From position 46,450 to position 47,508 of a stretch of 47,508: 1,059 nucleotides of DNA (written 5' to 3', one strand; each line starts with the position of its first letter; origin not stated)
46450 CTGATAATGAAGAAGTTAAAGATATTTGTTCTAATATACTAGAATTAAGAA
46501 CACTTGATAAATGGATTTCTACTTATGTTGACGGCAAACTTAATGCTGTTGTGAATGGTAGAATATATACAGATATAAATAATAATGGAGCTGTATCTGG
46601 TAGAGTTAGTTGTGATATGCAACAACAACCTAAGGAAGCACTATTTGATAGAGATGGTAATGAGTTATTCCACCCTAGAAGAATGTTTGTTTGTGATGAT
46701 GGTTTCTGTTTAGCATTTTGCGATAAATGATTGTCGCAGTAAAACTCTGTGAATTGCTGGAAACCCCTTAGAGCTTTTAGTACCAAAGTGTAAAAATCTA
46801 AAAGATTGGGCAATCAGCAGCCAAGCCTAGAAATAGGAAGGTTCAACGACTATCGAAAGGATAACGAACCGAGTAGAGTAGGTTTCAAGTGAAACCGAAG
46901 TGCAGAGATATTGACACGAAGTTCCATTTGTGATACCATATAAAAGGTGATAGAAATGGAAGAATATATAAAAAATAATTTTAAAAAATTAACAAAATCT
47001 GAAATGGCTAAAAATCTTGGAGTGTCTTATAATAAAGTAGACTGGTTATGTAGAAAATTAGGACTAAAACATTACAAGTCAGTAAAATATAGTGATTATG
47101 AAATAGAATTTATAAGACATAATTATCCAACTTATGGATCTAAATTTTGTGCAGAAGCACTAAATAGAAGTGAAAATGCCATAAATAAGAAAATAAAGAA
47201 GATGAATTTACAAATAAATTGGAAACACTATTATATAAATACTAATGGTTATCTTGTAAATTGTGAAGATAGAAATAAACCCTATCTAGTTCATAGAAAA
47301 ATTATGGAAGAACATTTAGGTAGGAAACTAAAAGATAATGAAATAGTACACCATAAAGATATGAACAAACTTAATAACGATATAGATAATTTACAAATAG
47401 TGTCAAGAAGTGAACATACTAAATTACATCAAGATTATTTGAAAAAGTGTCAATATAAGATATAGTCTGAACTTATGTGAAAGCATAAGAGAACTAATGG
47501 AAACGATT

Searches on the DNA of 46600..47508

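Call 94: search_rna_families(source=window, start=46600, end=47508, threshold=evalue, max_evalue=1)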
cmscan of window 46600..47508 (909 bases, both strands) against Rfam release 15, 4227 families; matches with E-value up to 1: 2.
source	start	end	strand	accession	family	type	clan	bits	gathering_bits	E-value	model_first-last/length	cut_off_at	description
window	46679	46905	+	RF00028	Intron_gpI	Intron;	-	50.8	50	8.4e-12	1-253/253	no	Group I catalytic intron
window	47378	47489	+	RF00028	Intron_gpI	Intron;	-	18.7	50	0.035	1-253/253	no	Group I catalytic intron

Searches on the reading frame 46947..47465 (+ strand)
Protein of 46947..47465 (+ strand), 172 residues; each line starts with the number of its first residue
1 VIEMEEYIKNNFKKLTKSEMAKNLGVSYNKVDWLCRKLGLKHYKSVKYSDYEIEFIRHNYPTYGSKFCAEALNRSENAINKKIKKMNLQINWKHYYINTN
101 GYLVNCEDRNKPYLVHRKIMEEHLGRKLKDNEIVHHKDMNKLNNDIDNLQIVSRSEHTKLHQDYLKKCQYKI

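Call 72: search_protein_families(library=pfam, proteins=[window:46947-47465:+], max_evalue=0.001)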
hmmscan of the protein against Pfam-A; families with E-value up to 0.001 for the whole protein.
window:46947-47465:+ (172 aa): 2 families
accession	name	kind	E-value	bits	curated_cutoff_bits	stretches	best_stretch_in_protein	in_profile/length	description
PF13392.12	HNH_3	-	3.2e-14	52.7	24.8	1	113-158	1-45/46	HNH endonuclease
PF01418.23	HTH_6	-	1e-05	25.8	28.3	1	8-47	25-67/77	Helix-turn-helix domain, rpiR family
